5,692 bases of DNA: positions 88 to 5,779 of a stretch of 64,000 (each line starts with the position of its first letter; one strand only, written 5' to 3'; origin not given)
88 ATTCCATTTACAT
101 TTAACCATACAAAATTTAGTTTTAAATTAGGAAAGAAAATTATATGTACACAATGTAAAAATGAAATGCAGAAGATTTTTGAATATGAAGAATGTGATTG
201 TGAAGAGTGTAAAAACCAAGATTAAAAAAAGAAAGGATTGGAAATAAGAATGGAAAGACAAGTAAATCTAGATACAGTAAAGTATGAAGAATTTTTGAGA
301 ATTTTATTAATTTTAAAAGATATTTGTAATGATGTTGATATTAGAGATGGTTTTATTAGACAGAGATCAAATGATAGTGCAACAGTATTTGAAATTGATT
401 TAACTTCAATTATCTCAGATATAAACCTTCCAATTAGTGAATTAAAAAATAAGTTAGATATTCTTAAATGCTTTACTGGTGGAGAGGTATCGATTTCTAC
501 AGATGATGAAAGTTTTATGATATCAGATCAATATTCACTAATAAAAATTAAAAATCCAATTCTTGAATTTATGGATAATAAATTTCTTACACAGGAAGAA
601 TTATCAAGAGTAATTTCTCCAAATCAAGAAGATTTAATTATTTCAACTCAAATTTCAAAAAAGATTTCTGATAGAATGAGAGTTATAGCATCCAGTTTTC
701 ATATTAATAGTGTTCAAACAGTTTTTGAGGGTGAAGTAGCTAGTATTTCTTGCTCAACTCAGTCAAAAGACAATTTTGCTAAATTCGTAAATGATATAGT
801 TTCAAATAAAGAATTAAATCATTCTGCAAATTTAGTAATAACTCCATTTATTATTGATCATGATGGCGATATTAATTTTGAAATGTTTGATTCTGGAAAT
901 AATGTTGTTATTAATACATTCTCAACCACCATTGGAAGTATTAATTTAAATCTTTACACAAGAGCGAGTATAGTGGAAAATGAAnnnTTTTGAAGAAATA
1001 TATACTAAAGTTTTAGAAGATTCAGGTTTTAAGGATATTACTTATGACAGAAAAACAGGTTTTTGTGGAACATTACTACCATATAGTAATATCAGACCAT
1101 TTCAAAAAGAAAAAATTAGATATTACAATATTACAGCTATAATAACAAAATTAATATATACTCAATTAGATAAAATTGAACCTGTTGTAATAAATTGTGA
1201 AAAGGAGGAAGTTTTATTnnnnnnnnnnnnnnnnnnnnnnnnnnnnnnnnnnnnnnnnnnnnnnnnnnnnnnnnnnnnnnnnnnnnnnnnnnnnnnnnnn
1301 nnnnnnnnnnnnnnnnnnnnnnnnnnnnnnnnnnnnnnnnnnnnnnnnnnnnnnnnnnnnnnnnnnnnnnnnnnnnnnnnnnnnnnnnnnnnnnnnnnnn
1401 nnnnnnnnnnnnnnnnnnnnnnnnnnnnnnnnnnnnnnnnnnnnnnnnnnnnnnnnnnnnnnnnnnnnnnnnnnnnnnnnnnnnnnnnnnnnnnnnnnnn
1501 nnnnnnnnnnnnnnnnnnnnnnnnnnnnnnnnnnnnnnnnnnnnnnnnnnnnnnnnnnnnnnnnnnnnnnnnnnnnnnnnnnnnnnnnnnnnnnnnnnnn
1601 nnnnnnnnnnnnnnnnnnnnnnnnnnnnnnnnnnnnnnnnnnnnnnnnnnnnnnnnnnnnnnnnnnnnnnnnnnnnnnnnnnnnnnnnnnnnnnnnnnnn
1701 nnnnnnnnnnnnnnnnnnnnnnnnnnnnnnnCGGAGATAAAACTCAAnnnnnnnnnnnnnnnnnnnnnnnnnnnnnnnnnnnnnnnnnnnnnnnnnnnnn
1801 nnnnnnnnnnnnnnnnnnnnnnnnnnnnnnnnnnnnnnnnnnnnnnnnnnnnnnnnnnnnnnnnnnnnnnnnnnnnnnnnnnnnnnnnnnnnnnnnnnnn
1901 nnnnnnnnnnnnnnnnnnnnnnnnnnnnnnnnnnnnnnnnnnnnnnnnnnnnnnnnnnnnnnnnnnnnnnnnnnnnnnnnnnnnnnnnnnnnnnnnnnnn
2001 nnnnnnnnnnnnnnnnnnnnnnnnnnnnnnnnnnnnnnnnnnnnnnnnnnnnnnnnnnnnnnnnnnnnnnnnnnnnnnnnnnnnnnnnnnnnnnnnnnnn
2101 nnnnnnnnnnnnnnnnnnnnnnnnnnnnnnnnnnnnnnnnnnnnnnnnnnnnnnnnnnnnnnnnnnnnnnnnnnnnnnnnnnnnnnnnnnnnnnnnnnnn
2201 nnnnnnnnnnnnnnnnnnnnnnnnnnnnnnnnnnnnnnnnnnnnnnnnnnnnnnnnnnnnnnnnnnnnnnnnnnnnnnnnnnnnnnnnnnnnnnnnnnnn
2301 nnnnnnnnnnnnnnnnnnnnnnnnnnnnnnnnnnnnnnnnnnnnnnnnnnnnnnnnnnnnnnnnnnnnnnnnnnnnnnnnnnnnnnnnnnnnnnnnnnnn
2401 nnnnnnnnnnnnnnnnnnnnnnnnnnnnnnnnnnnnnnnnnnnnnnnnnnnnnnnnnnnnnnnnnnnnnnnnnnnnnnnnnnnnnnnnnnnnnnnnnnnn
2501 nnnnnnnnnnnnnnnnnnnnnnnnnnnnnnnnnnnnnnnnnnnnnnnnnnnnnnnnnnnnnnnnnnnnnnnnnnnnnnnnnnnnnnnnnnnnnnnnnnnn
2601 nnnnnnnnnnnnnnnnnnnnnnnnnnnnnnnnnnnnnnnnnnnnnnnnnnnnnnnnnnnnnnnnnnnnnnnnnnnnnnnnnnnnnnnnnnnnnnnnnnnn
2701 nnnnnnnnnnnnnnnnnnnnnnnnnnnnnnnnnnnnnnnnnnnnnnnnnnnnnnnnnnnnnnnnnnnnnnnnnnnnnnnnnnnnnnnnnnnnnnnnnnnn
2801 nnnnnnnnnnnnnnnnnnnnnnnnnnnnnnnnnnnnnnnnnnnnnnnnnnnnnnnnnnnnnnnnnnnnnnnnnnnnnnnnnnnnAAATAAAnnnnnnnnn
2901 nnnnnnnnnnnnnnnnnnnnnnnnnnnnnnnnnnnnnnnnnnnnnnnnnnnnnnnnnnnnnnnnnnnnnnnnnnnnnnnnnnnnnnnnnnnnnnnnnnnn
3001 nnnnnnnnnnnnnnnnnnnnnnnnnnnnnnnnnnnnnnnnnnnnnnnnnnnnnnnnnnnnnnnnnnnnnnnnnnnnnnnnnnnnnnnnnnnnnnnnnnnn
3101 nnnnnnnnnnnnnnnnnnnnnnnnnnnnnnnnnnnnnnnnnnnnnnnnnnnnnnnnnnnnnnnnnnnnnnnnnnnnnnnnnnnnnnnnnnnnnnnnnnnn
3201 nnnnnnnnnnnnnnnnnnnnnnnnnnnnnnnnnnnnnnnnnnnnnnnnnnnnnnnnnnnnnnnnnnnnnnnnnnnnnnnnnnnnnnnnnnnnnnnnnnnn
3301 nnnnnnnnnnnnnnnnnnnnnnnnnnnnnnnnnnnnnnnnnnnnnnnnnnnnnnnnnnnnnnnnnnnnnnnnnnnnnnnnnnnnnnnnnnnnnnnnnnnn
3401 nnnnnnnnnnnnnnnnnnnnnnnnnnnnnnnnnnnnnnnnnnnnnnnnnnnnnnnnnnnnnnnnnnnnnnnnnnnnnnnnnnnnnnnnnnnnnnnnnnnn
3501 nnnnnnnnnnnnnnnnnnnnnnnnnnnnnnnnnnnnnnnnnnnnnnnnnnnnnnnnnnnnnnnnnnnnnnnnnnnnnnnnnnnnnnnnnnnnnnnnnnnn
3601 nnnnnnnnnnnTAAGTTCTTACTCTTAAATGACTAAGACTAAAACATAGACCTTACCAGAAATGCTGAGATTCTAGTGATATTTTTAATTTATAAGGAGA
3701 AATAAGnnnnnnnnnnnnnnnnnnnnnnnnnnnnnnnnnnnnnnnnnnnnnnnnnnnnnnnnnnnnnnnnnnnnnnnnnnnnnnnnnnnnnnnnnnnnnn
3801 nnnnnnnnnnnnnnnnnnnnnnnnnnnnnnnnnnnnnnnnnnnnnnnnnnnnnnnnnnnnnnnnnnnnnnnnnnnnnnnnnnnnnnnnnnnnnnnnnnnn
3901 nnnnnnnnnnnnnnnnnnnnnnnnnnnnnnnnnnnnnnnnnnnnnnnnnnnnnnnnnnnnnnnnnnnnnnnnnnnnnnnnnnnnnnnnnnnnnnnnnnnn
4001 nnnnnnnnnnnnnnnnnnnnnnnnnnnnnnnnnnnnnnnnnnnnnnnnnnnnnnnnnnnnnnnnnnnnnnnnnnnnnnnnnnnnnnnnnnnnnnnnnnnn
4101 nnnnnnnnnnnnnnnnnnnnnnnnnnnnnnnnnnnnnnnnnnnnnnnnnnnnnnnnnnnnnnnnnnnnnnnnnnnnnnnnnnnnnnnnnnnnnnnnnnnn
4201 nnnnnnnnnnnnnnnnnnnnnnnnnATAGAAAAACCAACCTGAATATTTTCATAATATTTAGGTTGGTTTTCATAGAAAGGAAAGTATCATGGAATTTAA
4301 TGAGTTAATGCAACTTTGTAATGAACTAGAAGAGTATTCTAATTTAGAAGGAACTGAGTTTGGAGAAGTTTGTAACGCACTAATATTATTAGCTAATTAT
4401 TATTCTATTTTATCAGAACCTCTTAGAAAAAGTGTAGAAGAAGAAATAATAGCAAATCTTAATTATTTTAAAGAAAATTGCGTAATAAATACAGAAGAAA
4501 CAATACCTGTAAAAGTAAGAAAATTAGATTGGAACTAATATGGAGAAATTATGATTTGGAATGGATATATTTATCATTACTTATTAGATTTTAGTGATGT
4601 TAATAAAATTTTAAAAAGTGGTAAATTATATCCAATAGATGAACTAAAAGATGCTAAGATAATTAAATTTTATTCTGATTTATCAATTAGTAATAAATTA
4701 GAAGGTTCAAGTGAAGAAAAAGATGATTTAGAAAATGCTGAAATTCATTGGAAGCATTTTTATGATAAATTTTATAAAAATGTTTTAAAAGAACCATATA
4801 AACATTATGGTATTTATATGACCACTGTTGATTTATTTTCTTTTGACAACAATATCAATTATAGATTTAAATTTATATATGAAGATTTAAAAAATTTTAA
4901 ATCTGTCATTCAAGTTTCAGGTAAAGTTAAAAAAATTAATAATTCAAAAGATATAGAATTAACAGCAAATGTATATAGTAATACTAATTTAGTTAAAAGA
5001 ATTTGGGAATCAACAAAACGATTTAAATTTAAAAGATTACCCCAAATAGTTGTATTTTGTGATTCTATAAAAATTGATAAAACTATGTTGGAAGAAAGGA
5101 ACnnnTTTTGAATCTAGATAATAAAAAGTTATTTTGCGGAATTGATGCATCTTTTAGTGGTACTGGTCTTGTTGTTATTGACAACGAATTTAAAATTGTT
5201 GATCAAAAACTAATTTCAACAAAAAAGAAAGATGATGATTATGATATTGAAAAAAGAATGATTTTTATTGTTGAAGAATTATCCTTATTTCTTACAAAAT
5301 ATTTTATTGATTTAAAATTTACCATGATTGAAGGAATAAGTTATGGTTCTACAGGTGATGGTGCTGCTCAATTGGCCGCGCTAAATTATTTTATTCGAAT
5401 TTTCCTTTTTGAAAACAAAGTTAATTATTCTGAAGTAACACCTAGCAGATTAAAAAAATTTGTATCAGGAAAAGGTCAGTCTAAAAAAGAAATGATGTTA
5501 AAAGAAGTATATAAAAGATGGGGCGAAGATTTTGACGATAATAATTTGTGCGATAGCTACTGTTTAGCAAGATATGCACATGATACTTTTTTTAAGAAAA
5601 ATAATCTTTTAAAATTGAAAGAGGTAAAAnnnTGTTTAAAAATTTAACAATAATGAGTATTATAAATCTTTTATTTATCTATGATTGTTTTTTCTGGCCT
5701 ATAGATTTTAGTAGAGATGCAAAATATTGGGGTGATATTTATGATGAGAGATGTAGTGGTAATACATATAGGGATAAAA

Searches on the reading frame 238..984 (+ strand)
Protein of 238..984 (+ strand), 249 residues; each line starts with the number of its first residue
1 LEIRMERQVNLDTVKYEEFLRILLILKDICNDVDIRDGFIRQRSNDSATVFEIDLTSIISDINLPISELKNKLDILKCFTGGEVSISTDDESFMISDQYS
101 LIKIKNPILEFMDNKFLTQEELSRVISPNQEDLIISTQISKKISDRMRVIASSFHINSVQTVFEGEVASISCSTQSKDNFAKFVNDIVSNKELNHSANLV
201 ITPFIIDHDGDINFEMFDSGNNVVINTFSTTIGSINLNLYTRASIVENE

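Call 21: search_protein_families(library=pfam, proteins=[window:238-984:+], max_evalue=0.001)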
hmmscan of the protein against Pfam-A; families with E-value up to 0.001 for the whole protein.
window:238-984:+ (249 aa): 0 families

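Call 37: find_encoding_contigs(protein=window:238-984:+, flank=10000, max_places=2)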
Protein window:238-984:+ (249 aa): no gene with exactly this product is on record in the collection.

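Call 39: find_encoding_contigs(protein=window:250-984:+, flank=10000, max_places=2)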
Protein window:250-984:+ (245 aa): 1 contig read that carries it; 1 place shown.
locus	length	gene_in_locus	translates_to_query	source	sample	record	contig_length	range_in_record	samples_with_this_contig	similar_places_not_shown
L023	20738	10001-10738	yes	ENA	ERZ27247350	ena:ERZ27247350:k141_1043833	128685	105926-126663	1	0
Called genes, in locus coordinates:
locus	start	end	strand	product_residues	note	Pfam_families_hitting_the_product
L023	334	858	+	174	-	PF01464:SLT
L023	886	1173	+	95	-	-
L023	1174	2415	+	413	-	PF05970:PIF1 (weak), PF01443:Viral_helicase1 (faint), PF13245:AAA_19, PF13604:AAA_30, PF13538:UvrD_C_2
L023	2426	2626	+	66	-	-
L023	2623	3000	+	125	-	-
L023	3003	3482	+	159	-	-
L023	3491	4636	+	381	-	-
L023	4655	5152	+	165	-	PF09643:YopX (faint)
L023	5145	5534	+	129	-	-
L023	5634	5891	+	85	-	-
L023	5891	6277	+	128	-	-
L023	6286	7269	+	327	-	PF03215:Rad17 (faint), PF13177:DNA_pol3_delta2 (faint), PF00004:AAA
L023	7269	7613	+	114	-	PF00684:DnaJ_CXXCXGXG (faint), PF15777:Anti-TRAP (faint), PF17302:DUF5351 (faint)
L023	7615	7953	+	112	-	PF00684:DnaJ_CXXCXGXG (faint)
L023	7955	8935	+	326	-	-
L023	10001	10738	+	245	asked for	-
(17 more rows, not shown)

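Call 47: search_protein_families(library=phrogs, proteins=[window:250-984:+], max_evalue=0.001)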
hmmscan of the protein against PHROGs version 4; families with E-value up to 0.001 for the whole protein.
window:250-984:+ (245 aa): 0 families

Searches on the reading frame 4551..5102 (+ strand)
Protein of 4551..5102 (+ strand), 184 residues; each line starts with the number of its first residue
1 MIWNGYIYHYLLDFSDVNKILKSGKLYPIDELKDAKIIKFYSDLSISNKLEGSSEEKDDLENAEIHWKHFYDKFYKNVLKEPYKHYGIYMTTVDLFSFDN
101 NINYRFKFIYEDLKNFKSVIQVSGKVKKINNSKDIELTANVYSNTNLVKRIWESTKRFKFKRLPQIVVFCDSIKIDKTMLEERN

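Call 3: search_protein_families(library=pfam, proteins=[window:4551-5102:+], max_evalue=1)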
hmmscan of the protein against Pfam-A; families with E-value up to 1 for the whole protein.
window:4551-5102:+ (184 aa): 2 families
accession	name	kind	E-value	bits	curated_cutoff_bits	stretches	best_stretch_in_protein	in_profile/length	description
PF17339.8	PH_15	-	0.013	15.9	22.8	1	6-56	41-89/107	PH domain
PF19164.5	DUF5846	-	0.017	15.6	27.7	1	4-36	3-35/117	Family of unknown function (DUF5846)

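Call 8: search_protein_families(library=phrogs, proteins=[window:4551-5102:+], max_evalue=0.001)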
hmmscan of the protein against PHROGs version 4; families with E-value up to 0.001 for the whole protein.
window:4551-5102:+ (184 aa): 0 families

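Call 84: search_protein_families(library=padloc, proteins=[window:4551-5102:+], max_evalue=0.01)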
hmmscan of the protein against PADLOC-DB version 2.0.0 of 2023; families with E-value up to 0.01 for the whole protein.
window:4551-5102:+ (184 aa): 0 families

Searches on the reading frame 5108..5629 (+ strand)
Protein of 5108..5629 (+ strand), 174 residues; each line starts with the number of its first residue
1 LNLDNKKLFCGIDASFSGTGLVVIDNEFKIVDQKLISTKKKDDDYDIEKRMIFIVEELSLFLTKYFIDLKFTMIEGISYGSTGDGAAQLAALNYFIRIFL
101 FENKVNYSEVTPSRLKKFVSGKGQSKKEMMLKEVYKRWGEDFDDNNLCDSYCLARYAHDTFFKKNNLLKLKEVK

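Call 3: search_protein_families(library=pfam, proteins=[window:5108-5629:+], max_evalue=1)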
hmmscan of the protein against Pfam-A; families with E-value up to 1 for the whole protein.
window:5108-5629:+ (174 aa): 1 family
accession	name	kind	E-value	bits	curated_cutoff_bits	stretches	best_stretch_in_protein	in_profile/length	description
PF02075.23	RuvC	-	1.1e-07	32.2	22.2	1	11-129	3-118/148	Crossover junction endodeoxyribonuclease RuvC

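Call 8: search_protein_families(library=phrogs, proteins=[window:5108-5629:+], max_evalue=0.001)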
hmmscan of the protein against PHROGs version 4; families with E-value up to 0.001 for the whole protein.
window:5108-5629:+ (174 aa): 4 families
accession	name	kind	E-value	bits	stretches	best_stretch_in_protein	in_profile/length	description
phrog_159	-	DNA, RNA and nucleotide metabolism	3.4e-26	93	1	8-168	89-257/330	RuvC-like Holliday junction resolvase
phrog_1770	-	DNA, RNA and nucleotide metabolism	1.4e-10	42.4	1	6-158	3-148/158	Holliday junction resolvase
phrog_827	-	DNA, RNA and nucleotide metabolism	1.3e-05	26.4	1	8-158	2-156/161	Holliday junction resolvase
phrog_18320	-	unknown function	0.00097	19.9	0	102-136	55-89/137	-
